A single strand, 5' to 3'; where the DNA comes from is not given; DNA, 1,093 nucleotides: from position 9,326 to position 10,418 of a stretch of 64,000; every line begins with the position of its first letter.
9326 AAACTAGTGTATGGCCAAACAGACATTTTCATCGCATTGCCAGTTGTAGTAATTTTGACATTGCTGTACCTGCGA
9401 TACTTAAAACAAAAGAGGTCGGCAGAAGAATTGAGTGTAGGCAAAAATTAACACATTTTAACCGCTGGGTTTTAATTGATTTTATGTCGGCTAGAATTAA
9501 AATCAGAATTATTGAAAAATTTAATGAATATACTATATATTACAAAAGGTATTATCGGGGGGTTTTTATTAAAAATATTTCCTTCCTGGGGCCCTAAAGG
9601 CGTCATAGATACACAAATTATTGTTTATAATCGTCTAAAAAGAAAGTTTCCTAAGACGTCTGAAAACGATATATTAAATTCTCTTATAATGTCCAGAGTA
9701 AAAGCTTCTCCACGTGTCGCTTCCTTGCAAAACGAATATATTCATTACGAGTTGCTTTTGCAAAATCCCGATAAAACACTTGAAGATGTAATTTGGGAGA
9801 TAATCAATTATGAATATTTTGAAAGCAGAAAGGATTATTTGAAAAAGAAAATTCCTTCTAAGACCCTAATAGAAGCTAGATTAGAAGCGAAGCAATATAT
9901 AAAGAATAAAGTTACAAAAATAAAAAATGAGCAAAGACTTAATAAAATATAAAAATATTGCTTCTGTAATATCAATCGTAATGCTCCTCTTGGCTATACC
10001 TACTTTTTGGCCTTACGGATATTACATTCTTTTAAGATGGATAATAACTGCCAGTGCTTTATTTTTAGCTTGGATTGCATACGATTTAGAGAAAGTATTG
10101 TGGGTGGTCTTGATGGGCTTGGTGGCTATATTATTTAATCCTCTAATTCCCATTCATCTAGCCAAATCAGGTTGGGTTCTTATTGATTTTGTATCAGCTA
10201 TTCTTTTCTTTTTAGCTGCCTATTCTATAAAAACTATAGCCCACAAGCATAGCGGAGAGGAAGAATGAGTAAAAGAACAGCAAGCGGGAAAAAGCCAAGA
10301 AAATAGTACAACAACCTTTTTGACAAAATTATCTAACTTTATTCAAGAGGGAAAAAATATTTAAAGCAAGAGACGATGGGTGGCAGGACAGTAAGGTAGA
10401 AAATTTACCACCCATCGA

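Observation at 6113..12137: Accessory-looking block: DUF3800-like gene, five small mostly-membrane ORFs with strong Shine-Dalgarno sites, thyX and a tyrosine recombinase, bounded by tRNA genes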

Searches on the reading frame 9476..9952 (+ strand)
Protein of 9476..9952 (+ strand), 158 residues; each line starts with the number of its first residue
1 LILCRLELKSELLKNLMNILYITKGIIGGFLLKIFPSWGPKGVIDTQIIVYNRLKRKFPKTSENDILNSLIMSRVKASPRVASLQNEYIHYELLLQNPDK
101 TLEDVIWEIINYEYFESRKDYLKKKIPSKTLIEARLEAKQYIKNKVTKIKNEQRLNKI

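Call 4: search_protein_families(library=pfam, proteins=[window:9476-9952:+], max_evalue=0.1)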
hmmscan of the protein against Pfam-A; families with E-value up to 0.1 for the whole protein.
window:9476-9952:+ (158 aa): 0 families

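Call 20: search_protein_families(library=phrogs, proteins=[window:9476-9952:+], max_evalue=0.1)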
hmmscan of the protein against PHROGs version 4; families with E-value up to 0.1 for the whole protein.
window:9476-9952:+ (158 aa): 1 family
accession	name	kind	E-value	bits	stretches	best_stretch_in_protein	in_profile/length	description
phrog_9108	-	unknown function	0.065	14.6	1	88-157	4-72/93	-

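Call 21: search_protein_families(library=padloc, proteins=[window:9476-9952:+], max_evalue=0.1)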
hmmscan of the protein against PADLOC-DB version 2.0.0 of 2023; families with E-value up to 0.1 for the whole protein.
window:9476-9952:+ (158 aa): 0 families

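Call 22: search_protein_families(library=ncbifam, proteins=[window:9476-9952:+], max_evalue=0.1)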
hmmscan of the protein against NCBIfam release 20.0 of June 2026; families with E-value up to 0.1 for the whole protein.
window:9476-9952:+ (158 aa): 0 families

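Call 55: find_related_loci(query=window:9524-9949:+, collection=viral_contigs, flank=8000)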
Query window:9524-9949:+ (142 aa) in viral_contigs; peptide patterns used: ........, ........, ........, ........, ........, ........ (x = any residue, [..] = any of these).
9 stretches matched a pattern, but none encodes a relative of the query by tblastn (E <= 1e-3).

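Call 66: search_protein_representatives(protein=window:9524-9949:+)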
Query: 142 residues. Proteins with E-value up to 0.001 (for the whole library): 58; up to 1e-10: 39; up to 1e-30: 8. The best 58 are listed.
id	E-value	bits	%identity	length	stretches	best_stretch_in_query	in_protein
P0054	7.2e-43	162.2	64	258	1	1-130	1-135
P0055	9.4e-40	152.1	56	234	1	1-133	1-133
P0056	1.4e-38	148.3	65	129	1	10-113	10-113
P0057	1.4e-34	135.3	55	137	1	1-132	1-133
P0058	3.9e-33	130.7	57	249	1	1-116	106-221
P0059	2.1e-32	128.3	51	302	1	1-134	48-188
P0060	7.9e-32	126.5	49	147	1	1-124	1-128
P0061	1.6e-31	125.4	59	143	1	1-112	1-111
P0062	4.6e-29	117.5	53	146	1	1-131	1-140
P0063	1.5e-28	115.9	50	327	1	13-142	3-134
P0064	9.5e-27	110.0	55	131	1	19-133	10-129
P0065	1.0e-26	109.9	57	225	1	3-106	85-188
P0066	3.4e-26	108.2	49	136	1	11-134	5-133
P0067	7.1e-25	103.9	50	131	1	13-136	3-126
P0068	5.1e-24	101.2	48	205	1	1-107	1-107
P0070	1.6e-23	99.6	58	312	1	12-109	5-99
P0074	1.7e-19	86.5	40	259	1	3-125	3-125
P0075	4.3e-19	85.2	44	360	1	10-123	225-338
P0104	1.8e-07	47.6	37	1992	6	63-97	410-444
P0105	2.1e-07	47.4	33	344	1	23-130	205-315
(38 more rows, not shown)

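Call 67: search_protein_families(library=pfam, proteins=[P0054, P0055, P0058, P0059, P0063, P0070, P0075, P0104, P0105, P0074], max_evalue=0.01)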
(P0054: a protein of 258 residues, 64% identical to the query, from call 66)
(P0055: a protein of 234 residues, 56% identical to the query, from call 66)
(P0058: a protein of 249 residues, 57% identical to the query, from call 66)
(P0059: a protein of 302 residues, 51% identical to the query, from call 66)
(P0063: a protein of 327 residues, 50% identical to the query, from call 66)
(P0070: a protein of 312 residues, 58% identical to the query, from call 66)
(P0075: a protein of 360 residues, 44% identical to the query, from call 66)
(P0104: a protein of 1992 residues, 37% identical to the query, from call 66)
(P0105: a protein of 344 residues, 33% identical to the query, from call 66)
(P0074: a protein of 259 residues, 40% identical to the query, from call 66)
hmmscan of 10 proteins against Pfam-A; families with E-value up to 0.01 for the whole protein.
P0054 (258 aa): 0 families

P0055 (234 aa): 2 families
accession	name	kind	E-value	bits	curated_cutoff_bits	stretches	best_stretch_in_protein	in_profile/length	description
PF05154.21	TM2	-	6.8e-14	52.3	27.9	1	158-215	3-50/51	TM2 domain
PF20990.2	DUF2207_C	-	0.0078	16.4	33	0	30-199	34-164/247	Predicted membrane protein (DUF2207) C-terminal domain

P0058 (249 aa): 0 families

P0059 (302 aa): 0 families

P0063 (327 aa): 0 families

P0070 (312 aa): 0 families

P0075 (360 aa): 1 family
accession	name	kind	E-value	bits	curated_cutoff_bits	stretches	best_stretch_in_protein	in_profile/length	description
PF16442.10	DUF5039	-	0.005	17.1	25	1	57-128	22-93/203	Domain of unknown function (DUF5039)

P0104 (1992 aa): 6 families
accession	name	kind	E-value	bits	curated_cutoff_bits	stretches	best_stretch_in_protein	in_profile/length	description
PF18962.6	Por_Secre_tail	-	2.7e-11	44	27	1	1919-1990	1-74/75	Secretion system C-terminal sorting domain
PF24595.1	DUF7619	-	1.1e-08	35.7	27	1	1637-1680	15-57/133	Domain of unknown function (DUF7619)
PF13344.12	Hydrolase_6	-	3.7e-06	27.3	27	0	693-741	24-72/101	Haloacid dehalogenase-like hydrolase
PF09260.17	A_amylase_dom_C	-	5e-06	27.1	24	0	927-971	5-50/90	Alpha-amylase, domain C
PF24156.1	DUF7407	-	9.5e-05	23.1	28.2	0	1953-1982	4-33/74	Domain of unknown function (DUF7407)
PF11589.14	DUF3244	-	0.0011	19.4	25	0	1941-1979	43-84/96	Domain of unknown function (DUF3244)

P0105 (344 aa): 1 family
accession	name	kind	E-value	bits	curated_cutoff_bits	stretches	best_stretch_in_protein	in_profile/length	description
PF01221.23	Dynein_light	-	0.0093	16.8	29.1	0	161-220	3-66/86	Dynein light chain type 1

P0074 (259 aa): 1 family
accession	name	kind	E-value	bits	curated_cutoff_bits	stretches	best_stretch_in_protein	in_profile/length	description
PF23862.1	CdsD_C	-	0.0014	19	27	1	215-253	12-50/56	CdsD C-terminal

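Call 98: predict_structure(alignment_id=A3)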
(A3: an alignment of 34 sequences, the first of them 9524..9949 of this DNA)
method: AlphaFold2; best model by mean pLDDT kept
length: 142 residues; sequences in the alignment: 34
mean_pLDDT: 88.8   pTM: 0.80
mean pLDDT of the five models: 88.8, 87.9, 87.4, 87.4, 86.1
residues with pLDDT >= 90: 114; 70-90: 6; 50-70: 13; < 50: 9
segments of 3 or more residues with pLDDT < 50: 14-20
pLDDT, mean of each block of 10 residues (from residue 1): 52 48 86 97 98 96 92 97 98 96 94 95 98 96 87
secondary structure, 60 per line:
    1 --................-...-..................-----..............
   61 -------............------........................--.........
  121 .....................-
elements in order: H3-18 H24-41 H47-60 H68-79 H86-109 H112-141

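Call 100: fold_search(model_id=the predicted structure, library=pdb)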
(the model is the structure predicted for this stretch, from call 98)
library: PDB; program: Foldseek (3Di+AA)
matches with E <= 10: 153; with E <= 0.001: 0
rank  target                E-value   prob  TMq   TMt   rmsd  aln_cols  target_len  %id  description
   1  5wd8_B                1.3e+00  0.10  0.17  0.26  14.3       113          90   14  Crystal structure of Legionella pneumophila effector lpg2328 (released 2017-11-29)
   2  1drg_A                1.3e+00  0.14  0.24  0.13  10.8       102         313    9  CRYSTAL STRUCTURE OF TRIMERIC CRE RECOMBINASE-LOX COMPLEX (released 2001-10-19)
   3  5wd8_A                2.1e+00  0.08  0.17  0.25  14.4       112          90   14  Crystal structure of Legionella pneumophila effector lpg2328 (released 2017-11-29)
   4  4oyd_B                2.3e+00  0.13  0.26  0.31  13.1       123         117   19  Crystal structure of a computationally designed inhibitor of an Epstein-Barr viral Bcl-2 protein (released 2014-07-09)
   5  1jmy                  2.6e+00  0.14  0.31  0.12   6.2        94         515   12  Truncated Recombinant Human Bile Salt Stimulated Lipase (released 2001-08-08)
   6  5b04_B                2.9e+00  0.14  0.26  0.13  11.4       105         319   10  Crystal structure of the eukaryotic translation initiation factor 2B from Schizosaccharomyces pombe (released 2016-02-24)
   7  8eja_A                2.9e+00  0.10  0.26  0.31  13.5       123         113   18  Computational design of potent and selective inhibitors of Bak and Bax (released 2024-03-20)
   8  6m98                  2.9e+00  0.08  0.24  0.19  12.6       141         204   12  Crystal structure of the high-affinity copper transporter Ctr1 in complex with Cu(I) (released 2019-04-03)
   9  4pxz                  3.0e+00  0.08  0.25  0.12  11.5       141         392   15  Crystal structure of P2Y12 receptor in complex with 2MeSADP (released 2014-04-30)
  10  5wd9                  3.0e+00  0.06  0.17  0.26  14.3       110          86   14  Crystal structure of Legionella pneumophila effector lpg2328 (released 2017-11-29)
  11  1c40_A                3.0e+00  0.04  0.19  0.19  14.8       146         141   11  BAR-HEADED GOOSE HEMOGLOBIN (AQUOMET FORM) (released 1999-08-09)
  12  1pvq_B                3.4e+00  0.08  0.24  0.13  14.7       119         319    9  BASIS FOR A SWITCH IN SUBSTRATE SPECIFICITY: CRYSTAL STRUCTURE OF SELECTED VARIANT OF CRE SITE-SPECIFIC RECOMBINASE, L (released 2004-02-17)
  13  2vkd_B                3.4e+00  0.08  0.24  0.09  13.3       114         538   16  CRYSTAL STRUCTURE OF THE CATALYTIC DOMAIN OF LETHAL TOXIN FROM CLOSTRIDIUM SORDELLII IN COMPLEX WITH UDP-GLC AND MANGA (released 2008-03-18)
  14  9pyj_D                3.4e+00  0.06  0.21  0.24  11.8       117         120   19  Crystal Structure of ZETA_2-Apo (released 2025-10-22)
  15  6huz                  3.4e+00  0.05  0.18  0.09  14.8       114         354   17  HmdII from Desulfurobacterium thermolithotrophum reconstituted with Fe-guanylylpyridinol (FeGP) cofactor and co-crystall (released 2019-01-09)
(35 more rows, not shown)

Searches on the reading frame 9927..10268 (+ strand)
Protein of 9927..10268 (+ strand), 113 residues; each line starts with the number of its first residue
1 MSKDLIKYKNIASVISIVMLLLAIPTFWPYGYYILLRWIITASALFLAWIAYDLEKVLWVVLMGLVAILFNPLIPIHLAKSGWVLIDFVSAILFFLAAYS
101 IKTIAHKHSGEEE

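Call 4: search_protein_families(library=pfam, proteins=[window:9927-10268:+], max_evalue=0.1)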
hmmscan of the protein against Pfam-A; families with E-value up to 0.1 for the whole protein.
window:9927-10268:+ (113 aa): 1 family
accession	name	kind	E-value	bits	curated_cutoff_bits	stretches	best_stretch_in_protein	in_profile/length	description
PF20619.3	DUF6804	-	2.2e-22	79.5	27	1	10-98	3-90/91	Family of unknown function (DUF6804)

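Call 20: search_protein_families(library=phrogs, proteins=[window:9927-10268:+], max_evalue=0.1)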
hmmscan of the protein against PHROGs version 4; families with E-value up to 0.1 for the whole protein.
window:9927-10268:+ (113 aa): 0 families

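Call 21: search_protein_families(library=padloc, proteins=[window:9927-10268:+], max_evalue=0.1)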
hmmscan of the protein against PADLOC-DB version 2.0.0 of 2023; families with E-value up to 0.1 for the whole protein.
window:9927-10268:+ (113 aa): 0 families

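Call 22: search_protein_families(library=ncbifam, proteins=[window:9927-10268:+], max_evalue=0.1)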
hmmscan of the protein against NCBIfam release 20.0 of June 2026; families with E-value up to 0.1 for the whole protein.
window:9927-10268:+ (113 aa): 0 families
